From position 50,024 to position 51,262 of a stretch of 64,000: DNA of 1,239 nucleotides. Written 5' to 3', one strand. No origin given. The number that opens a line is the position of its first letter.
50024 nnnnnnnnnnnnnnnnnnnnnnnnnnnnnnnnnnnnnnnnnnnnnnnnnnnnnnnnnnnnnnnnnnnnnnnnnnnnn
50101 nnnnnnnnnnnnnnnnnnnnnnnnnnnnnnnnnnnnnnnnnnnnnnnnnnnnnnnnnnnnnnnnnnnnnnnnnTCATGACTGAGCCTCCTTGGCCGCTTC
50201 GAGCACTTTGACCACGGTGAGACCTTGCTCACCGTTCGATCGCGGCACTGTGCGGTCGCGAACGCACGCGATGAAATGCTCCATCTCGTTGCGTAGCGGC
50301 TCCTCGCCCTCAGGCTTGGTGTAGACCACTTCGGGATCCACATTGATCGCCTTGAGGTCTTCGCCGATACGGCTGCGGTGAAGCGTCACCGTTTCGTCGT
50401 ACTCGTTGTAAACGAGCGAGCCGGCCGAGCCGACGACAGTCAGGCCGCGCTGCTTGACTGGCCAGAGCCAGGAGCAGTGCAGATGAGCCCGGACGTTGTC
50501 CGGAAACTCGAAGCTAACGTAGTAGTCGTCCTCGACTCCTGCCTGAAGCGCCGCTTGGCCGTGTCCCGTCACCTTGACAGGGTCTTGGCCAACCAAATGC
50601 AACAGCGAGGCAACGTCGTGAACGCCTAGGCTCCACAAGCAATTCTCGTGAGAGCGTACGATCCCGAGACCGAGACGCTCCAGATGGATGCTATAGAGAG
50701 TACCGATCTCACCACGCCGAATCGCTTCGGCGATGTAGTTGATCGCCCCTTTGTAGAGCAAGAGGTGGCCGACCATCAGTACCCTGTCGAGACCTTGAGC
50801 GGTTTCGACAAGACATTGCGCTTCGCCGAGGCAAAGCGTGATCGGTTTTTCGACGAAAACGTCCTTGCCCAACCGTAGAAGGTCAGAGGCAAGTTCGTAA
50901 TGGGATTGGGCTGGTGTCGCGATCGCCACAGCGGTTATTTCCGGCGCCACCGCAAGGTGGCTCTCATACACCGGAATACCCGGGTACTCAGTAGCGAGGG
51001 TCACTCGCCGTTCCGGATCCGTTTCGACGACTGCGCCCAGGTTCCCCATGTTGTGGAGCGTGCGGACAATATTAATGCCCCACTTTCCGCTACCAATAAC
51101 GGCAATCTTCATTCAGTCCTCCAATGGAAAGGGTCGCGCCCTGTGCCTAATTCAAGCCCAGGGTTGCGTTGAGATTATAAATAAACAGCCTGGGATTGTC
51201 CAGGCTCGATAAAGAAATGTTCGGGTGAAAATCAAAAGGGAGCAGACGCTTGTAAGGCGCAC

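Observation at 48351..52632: Complete WbpA/WbpB/WbpD/WbpE-like gene set: predicted UDP-2,3-diacetamido-2,3-dideoxy-D-glucuronic (or mannuronic) acid pathway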

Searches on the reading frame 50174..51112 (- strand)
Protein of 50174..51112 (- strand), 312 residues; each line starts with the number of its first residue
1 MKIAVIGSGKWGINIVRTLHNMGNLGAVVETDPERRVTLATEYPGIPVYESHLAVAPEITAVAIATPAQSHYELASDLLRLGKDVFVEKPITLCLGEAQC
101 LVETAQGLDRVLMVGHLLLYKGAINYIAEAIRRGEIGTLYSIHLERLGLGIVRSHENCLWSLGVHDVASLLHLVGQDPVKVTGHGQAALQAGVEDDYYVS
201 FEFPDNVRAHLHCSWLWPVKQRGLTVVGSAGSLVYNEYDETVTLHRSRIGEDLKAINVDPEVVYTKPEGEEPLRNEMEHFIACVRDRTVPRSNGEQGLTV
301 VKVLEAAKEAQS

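Call 3: search_protein_families(library=ncbifam, proteins=[window:50174-51112:-], max_evalue=0.00001)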
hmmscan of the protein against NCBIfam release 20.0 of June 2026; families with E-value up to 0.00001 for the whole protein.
window:50174-51112:- (312 aa): 8 families
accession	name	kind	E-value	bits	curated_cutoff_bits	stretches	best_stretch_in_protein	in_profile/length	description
NF040723.1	UDP-GlcNAcDh_Arch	equivalog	4.4e-44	151.2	450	1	1-307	1-297/302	UDP-N-acetylglucosamine 3-dehydrogenase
TIGR04380.1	myo_inos_iolG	equivalog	5.1e-22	78.2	355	1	1-310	2-322/330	inositol 2-dehydrogenase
NF041392.1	XylDh_Gfo6_Halo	equivalog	1.4e-17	63.5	350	1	2-143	18-167/350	D-xylose 1-dehydrogenase Gfo6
NF008607.0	PRK11579.1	subfamily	4.9e-14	52.1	330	1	39-239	43-253/346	oxidoreductase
NF007574.0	PRK10206.1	equivalog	1.2e-10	41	352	1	56-250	63-262/345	oxidoreductase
NF058561.1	BT_2158_fam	equivalog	2.9e-10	39.3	750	1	2-143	37-181/487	glycoside 3-dehydrogenase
NF052479.1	LevoglcsnDh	equivalog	1.1e-08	34.2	650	1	56-141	71-156/386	levoglucosan dehydrogenase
NF052679.1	InsChiInosDhIolG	equivalog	7e-06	25.3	540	1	2-145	4-154/343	bifunctional inositol 2-dehydrogenase/D-chiro-inositol 1-dehydrogenase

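Call 4: search_protein_families(library=pfam, proteins=[window:50174-51112:-], max_evalue=0.001)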
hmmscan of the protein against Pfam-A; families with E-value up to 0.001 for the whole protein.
window:50174-51112:- (312 aa): 3 families
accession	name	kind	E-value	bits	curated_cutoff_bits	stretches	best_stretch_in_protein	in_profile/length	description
PF01408.29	GFO_IDH_MocA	-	2.7e-21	76.9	24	1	1-116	1-120/120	Oxidoreductase family, NAD-binding Rossmann fold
PF22725.1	GFO_IDH_MocA_C3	-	1.6e-16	60.9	27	1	126-233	3-123/124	GFO/IDH/MocA C-terminal domain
PF02894.22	GFO_IDH_MocA_C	-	6.1e-12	46.2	22.9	1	129-311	2-210/218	Oxidoreductase family, C-terminal alpha/beta domain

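Call 6: search_solved_structures(query=window:50174-51112:-, max_evalue=1e-10, show_alignments=3)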
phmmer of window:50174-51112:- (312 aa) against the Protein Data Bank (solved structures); distinct sequences matched with E-value up to 1e-10: 10.
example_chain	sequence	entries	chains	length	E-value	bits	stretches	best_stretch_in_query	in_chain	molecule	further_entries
3c1a_A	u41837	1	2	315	2.6e-26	96.1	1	2-306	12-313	Putative oxidoreductase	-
7bvj_A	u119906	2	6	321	2.8e-14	56.6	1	1-189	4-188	Oxidoreductase, NAD-binding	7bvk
6o15_A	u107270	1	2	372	5.8e-14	55.5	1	4-250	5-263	Uncharacterized oxidoreductase YjhC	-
2glx_A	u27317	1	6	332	7e-13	52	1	10-237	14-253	1,5-anhydro-D-fructose reductase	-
3e82_A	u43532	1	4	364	7.8e-13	51.8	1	15-241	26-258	Putative oxidoreductase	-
6z3b_B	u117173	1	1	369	1.7e-12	50.7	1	3-233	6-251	Gfo/Idh/MocA family oxidoreductase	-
6z3b_A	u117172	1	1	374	1.8e-12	50.7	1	3-233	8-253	Gfo/Idh/MocA family oxidoreductase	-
6z3c_AAA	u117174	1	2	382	1.9e-12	50.5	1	3-233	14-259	Gfo/Idh/MocA family oxidoreductase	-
3e18_A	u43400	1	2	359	3.2e-12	49.8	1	7-239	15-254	oxidoreductase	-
6nor_A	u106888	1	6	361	4.2e-11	46.1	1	3-233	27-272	Putative NAD dependent dehydrogenase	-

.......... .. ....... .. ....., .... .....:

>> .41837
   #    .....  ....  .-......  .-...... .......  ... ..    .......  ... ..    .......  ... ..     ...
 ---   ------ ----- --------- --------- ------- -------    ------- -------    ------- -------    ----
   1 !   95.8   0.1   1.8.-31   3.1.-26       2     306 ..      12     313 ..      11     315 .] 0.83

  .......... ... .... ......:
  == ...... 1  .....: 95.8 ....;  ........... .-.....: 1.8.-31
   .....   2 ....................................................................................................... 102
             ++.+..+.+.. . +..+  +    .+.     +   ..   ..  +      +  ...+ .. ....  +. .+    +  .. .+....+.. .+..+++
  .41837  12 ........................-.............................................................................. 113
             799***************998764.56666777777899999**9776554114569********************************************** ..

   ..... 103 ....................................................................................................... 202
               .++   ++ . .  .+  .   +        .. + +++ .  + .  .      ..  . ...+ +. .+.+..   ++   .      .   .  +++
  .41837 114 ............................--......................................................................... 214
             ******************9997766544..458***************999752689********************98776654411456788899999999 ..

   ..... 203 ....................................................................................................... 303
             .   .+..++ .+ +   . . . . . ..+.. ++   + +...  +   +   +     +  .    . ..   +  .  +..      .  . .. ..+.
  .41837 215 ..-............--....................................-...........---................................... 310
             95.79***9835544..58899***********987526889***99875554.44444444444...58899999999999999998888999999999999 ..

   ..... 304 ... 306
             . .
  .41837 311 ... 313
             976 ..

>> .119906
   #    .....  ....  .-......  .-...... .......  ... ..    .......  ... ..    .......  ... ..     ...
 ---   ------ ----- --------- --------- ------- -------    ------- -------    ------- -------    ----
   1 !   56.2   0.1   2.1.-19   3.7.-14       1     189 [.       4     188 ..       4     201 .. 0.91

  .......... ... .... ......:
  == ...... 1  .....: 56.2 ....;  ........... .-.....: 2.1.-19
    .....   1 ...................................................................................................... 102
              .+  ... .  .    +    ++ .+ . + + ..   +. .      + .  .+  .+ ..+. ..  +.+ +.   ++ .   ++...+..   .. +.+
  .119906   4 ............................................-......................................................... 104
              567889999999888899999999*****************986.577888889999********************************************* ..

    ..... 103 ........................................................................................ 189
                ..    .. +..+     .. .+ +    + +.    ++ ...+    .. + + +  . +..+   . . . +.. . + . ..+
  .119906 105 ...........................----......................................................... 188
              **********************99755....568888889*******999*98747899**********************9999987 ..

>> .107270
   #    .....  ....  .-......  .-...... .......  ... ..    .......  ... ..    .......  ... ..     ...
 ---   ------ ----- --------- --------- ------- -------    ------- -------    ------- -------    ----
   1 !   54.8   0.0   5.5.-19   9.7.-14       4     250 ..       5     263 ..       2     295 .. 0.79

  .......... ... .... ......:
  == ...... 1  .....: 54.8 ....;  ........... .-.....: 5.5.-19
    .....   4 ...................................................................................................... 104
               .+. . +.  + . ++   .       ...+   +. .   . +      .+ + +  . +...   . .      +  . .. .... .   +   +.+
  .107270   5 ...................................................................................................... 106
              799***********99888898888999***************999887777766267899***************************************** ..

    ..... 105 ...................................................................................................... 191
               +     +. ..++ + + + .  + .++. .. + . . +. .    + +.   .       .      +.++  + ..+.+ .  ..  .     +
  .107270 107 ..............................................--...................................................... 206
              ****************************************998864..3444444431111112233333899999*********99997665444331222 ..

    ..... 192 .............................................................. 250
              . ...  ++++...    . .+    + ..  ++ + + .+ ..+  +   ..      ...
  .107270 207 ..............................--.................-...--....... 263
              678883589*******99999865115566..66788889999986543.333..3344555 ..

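Call 21: find_encoding_contigs(protein=window:50174-51112:-, flank=10000, max_places=6)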
Protein window:50174-51112:- (312 aa): 3 contigs read that carry it; 2 places shown.
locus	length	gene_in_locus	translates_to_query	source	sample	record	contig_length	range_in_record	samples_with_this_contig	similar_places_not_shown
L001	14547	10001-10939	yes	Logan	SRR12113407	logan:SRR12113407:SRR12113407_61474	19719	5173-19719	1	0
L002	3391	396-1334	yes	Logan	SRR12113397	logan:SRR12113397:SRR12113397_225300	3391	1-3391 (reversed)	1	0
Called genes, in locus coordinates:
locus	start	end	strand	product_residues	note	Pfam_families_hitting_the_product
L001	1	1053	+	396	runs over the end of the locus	PF04932:Wzy_C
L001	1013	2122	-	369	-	PF13439:Glyco_transf_4, PF13579:Glyco_trans_4_4 (faint), PF20706:GT4-conflict (weak), PF00534:Glycos_transf_1, PF13692:Glyco_trans_1_4, PF13524:Glyco_trans_1_2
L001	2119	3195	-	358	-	PF13579:Glyco_trans_4_4 (faint), PF13439:Glyco_transf_4, PF20706:GT4-conflict, PF00534:Glycos_transf_1, PF13692:Glyco_trans_1_4, PF13524:Glyco_trans_1_2 (weak)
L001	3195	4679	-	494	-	PF01943:Polysacc_synt, PF13440:Polysacc_synt_3, PF03023:MurJ, PF01554:MatE (weak)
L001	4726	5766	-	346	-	-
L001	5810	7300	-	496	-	-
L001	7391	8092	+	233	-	PF00535:Glycos_transf_2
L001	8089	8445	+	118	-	PF10066:DUF2304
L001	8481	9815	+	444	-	PF03446:NAD_binding_2 (faint), PF03721:UDPG_MGDP_dh_N, PF00984:UDPG_MGDP_dh, PF03720:UDPG_MGDP_dh_C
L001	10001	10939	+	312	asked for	PF01408:GFO_IDH_MocA, PF22725:GFO_IDH_MocA_C3, PF02894:GFO_IDH_MocA_C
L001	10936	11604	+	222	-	PF00132:Hexapep (weak), PF25084:LbH_EIF2B, PF14602:Hexapep_2 (faint), PF00132:Hexapep, PF25087:GMPPB_C (weak), PF00132:Hexapep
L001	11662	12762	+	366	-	PF01041:DegT_DnrJ_EryC1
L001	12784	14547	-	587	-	?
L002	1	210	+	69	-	?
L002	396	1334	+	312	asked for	PF01408:GFO_IDH_MocA, PF22725:GFO_IDH_MocA_C3, PF02894:GFO_IDH_MocA_C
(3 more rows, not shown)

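Call 22: find_homologous_proteins(query=window:50174-51112:-, max_evalue=1e-10)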
Query window:50174-51112:- (312 aa): 6230 proteins with E <= 1e-10 among 8000 candidates; the best 120 are listed.
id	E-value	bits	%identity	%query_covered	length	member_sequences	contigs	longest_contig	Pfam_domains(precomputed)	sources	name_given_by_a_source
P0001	3.0e-206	702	100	100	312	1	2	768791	PF01408.29,PF22725.2,PF02894.23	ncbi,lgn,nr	ncbi:MAG: Gfo/Idh/MocA family oxidoreductase [Candidatus Berkelbacteria bacterium]|nr:MAG: Gfo/Idh/M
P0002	2.3e-140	486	70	98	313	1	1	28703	PF01408.29,PF22725.2,PF02894.23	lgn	-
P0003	2.2e-99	351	56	99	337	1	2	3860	PF01408.29,PF22725.2,PF02894.23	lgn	-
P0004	3.4e-99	350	53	98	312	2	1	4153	PF01408.29,PF22725.2,PF02894.23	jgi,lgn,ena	-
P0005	3.6e-97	344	53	97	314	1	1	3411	PF01408.29,PF22725.2,PF02894.23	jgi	jgi:predicted dehydrogenase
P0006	2.0e-96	341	53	99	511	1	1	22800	PF01408.29,PF22725.2,PF14602.13,PF02894.23,PF00132.31,PF25087.2,PF25084.2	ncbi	-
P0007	3.5e-96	340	55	99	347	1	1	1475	PF01408.29,PF22725.2,PF02894.23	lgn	-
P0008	4.8e-96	340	52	99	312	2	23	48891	PF01408.29,PF22725.2,PF02894.23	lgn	-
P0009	1.7e-95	338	50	99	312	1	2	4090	PF01408.29,PF22725.2,PF02894.23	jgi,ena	-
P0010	4.7e-95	337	51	99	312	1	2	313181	PF01408.29,PF22725.2,PF02894.23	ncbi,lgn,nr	ncbi:Gfo/Idh/MocA family oxidoreductase [bacterium]|nr:Gfo/Idh/MocA family oxidoreductase [bacterium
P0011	1.1e-94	336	52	98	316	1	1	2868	PF01408.29,PF22725.2,PF02894.23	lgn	-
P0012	1.2e-94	335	52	99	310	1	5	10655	PF01408.29,PF22725.2,PF02894.23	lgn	-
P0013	1.4e-94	335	55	98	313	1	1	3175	PF01408.29,PF22725.2,PF02894.23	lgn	-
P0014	1.5e-94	335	52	99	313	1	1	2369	PF01408.29,PF22725.2,PF02894.23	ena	-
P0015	1.8e-94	335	51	99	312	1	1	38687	PF01408.29,PF22725.2,PF02894.23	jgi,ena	-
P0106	2.1e-90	321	49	98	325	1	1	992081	PF01408.29,PF22725.2,PF02894.23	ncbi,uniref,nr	ncbi:Gfo/Idh/MocA family oxidoreductase [Paenibacillus sp. N1-5-1-14]|uniref:Gfo/Idh/MocA family pro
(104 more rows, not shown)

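Call 30: search_solved_structures(query=A1, max_evalue=0.01, show_alignments=0)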
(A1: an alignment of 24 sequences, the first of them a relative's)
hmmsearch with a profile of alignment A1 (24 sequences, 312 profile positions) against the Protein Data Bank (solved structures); distinct sequences matched with E-value up to 0.01: 104 (the best 60 are shown).
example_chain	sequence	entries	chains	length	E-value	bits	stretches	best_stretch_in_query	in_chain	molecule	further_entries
3c1a_A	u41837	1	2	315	2.9e-39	138.4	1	2-305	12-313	Putative oxidoreductase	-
7bvj_A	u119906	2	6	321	2.3e-34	122.3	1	1-300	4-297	Oxidoreductase, NAD-binding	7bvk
6z3b_B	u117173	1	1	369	1.7e-27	99.7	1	4-245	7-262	Gfo/Idh/MocA family oxidoreductase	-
6z3b_A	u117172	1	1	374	1.8e-27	99.6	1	4-245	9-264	Gfo/Idh/MocA family oxidoreductase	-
6z3c_AAA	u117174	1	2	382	1.9e-27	99.5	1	4-245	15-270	Gfo/Idh/MocA family oxidoreductase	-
6o15_A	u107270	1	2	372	6e-26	94.6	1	3-240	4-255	Uncharacterized oxidoreductase YjhC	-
3e82_A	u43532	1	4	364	5.7e-25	91.4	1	2-242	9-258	Putative oxidoreductase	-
9azo_A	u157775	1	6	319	3e-24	89.1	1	2-209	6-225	PmdC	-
3ezy_A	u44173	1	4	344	9.1e-23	84.2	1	2-298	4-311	Dehydrogenase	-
6nor_A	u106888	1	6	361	1e-22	84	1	3-236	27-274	Putative NAD dependent dehydrogenase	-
3e18_A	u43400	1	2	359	2.6e-22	82.7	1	3-214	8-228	oxidoreductase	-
3hnp_A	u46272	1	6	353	5.7e-22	81.6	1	33-243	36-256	Oxidoreductase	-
4hkt_A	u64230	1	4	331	1.8e-21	79.9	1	3-308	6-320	Inositol 2-dehydrogenase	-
9m37_A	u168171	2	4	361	1.1e-20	77.3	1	2-213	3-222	P581a DgpA2 and isoorientin complex structure | Gfo/Idh/MocA family protein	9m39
4fb5_A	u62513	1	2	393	4.2e-20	75.4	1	3-144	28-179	Probable oxidoreductase protein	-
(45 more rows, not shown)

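Call 38: find_encoding_contigs(protein=P0002, flank=10000, max_places=2)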
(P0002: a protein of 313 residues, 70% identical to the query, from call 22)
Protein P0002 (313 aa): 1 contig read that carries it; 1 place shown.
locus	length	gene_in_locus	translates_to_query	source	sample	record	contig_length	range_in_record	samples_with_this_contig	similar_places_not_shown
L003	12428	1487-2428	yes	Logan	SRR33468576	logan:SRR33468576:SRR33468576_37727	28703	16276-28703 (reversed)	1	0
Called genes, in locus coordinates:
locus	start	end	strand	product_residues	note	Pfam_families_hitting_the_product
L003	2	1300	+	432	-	?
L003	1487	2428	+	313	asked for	PF01408:GFO_IDH_MocA, PF02894:GFO_IDH_MocA_C, PF22725:GFO_IDH_MocA_C3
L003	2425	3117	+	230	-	PF25084:LbH_EIF2B, PF00132:Hexapep, PF14602:Hexapep_2 (faint), PF00132:Hexapep, PF25087:GMPPB_C (weak), PF00132:Hexapep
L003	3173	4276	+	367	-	PF00155:Aminotran_1_2, PF01041:DegT_DnrJ_EryC1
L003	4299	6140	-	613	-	PF13522:GATase_6, PF12481:DUF3700 (faint), PF13537:GATase_7, PF00733:Asn_synthase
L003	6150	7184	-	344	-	PF00106:adh_short, PF01073:3Beta_HSD, PF01370:Epimerase, PF02719:Polysacc_synt_2, PF04321:RmlD_sub_bind, PF16363:GDP_Man_Dehyd, PF13460:NAD_binding_10, PF07993:NAD_binding_4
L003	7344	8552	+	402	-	PF00534:Glycos_transf_1 (faint)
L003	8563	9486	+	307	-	PF13489:Methyltransf_23, PF08241:Methyltransf_11, PF08242:Methyltransf_12 (weak), PF13649:Methyltransf_25, PF01209:Ubie_methyltran, PF13847:Methyltransf_31 (weak)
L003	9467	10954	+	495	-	PF01943:Polysacc_synt, PF13440:Polysacc_synt_3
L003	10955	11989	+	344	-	-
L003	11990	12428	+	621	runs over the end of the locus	PF13522:GATase_6, PF13537:GATase_7, PF00733:Asn_synthase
